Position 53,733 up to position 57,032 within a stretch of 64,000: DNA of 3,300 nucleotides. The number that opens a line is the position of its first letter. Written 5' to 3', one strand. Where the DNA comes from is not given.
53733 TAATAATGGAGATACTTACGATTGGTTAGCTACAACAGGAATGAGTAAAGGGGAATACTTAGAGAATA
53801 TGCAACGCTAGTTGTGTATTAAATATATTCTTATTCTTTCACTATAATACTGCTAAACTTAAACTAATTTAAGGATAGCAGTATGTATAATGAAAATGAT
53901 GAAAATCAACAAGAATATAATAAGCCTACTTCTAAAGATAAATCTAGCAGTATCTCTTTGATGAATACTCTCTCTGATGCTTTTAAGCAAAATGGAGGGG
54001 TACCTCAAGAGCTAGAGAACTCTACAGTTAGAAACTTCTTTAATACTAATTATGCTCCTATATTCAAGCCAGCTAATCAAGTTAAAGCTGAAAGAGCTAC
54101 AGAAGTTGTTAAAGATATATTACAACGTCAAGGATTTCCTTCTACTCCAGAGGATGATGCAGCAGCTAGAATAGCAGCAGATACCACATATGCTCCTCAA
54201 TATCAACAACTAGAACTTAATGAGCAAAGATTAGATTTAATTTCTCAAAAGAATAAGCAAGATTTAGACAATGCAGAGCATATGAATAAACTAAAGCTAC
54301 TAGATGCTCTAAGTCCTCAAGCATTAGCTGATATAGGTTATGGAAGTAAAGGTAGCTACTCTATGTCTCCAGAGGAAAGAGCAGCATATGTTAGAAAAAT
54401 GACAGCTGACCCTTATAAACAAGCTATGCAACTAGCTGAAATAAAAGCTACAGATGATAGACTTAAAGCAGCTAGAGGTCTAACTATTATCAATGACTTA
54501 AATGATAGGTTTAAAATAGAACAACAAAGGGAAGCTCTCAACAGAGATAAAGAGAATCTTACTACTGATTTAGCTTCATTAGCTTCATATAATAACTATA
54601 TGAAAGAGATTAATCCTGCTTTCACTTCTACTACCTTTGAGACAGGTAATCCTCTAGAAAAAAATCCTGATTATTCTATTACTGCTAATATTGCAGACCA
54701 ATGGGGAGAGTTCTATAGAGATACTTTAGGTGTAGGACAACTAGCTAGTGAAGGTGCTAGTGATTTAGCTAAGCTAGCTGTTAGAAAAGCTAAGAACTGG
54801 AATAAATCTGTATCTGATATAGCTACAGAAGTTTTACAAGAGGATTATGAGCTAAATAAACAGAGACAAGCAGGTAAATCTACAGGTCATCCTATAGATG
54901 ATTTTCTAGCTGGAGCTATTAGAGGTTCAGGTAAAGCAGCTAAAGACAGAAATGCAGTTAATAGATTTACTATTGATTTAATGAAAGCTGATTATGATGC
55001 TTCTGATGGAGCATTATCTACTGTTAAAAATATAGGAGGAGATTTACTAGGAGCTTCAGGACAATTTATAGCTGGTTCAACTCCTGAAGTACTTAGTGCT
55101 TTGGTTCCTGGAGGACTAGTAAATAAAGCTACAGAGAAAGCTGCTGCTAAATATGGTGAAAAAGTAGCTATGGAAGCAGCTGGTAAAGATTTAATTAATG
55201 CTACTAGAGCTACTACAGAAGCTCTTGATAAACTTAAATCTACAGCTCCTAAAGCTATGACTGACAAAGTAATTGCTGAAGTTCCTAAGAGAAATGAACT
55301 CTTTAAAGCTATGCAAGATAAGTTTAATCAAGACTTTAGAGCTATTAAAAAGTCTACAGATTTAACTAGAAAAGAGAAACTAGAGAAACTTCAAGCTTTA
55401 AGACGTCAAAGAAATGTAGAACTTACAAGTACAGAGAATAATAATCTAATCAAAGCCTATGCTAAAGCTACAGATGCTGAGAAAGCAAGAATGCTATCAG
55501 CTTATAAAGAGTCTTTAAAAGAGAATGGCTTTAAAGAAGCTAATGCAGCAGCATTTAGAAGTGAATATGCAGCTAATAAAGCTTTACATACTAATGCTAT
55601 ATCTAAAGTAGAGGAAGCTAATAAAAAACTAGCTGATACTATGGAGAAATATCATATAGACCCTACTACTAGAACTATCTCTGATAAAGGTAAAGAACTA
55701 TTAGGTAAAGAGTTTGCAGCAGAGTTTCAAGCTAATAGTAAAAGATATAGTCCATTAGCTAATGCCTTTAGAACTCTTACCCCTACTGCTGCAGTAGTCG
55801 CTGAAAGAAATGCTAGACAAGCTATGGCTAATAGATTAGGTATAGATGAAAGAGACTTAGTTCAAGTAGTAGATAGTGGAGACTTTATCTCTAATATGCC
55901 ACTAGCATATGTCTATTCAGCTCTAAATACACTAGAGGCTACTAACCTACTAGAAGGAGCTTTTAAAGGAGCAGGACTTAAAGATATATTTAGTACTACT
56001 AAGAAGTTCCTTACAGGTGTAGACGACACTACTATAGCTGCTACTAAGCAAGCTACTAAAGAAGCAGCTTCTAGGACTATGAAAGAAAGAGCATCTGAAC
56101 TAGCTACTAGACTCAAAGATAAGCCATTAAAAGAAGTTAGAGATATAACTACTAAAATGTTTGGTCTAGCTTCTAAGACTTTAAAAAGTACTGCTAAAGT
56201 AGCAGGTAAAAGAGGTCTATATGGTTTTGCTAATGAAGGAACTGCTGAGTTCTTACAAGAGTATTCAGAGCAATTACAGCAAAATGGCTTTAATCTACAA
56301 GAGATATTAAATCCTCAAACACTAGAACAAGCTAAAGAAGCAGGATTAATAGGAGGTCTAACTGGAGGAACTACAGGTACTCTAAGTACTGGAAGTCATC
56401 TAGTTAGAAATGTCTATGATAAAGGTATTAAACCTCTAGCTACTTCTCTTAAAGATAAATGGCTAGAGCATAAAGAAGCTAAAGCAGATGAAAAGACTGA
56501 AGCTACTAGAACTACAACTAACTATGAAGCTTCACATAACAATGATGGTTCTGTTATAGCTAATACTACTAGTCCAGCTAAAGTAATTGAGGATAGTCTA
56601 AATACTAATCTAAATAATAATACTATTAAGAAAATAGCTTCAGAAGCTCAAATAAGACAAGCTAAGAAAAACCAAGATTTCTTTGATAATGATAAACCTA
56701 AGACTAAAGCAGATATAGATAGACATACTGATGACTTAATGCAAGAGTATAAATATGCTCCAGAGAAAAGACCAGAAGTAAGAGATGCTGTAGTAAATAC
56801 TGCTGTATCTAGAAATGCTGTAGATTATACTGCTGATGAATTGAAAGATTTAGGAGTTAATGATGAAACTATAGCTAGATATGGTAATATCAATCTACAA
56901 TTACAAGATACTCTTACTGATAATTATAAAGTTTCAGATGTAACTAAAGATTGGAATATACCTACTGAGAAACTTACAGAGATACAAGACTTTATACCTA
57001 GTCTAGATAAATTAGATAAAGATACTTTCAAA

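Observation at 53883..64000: Giant virion RNAP gene with catalytic motifs unusually far from the N-terminus, implying a protein well over 3400 aa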

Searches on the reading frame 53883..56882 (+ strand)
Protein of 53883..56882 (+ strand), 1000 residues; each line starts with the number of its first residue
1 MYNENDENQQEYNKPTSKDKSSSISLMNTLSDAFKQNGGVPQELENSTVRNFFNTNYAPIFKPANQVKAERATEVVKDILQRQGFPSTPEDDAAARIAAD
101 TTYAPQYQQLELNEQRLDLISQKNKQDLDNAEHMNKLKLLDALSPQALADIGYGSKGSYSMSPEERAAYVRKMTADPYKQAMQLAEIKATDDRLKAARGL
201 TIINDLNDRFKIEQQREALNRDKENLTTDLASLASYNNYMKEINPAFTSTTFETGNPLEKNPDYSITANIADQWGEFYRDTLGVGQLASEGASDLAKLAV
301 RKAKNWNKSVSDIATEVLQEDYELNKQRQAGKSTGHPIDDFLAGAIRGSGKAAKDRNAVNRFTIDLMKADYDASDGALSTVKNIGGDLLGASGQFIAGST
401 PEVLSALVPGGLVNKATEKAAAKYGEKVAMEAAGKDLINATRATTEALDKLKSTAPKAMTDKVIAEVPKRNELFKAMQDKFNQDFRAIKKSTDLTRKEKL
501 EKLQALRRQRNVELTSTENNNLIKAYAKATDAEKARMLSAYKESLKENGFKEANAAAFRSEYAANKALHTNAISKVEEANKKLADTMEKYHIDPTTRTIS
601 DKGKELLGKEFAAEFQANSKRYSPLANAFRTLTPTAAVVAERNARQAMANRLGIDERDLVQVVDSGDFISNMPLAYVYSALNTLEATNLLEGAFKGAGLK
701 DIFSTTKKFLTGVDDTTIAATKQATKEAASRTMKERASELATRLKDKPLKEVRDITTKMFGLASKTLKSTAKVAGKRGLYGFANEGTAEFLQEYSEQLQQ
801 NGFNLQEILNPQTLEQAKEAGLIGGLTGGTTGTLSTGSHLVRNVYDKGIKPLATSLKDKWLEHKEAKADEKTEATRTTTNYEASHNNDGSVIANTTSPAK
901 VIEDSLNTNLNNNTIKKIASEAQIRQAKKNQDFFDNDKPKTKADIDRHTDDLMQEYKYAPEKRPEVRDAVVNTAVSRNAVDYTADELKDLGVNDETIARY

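Call 23: search_protein_families(library=phrogs, proteins=[window:53883-56882:+], max_evalue=10)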
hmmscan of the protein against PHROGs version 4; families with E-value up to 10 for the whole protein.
window:53883-56882:+ (1000 aa): 1 family
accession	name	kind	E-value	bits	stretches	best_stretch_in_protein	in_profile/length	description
phrog_22044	-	unknown function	1.6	10.2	1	213-246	44-77/84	-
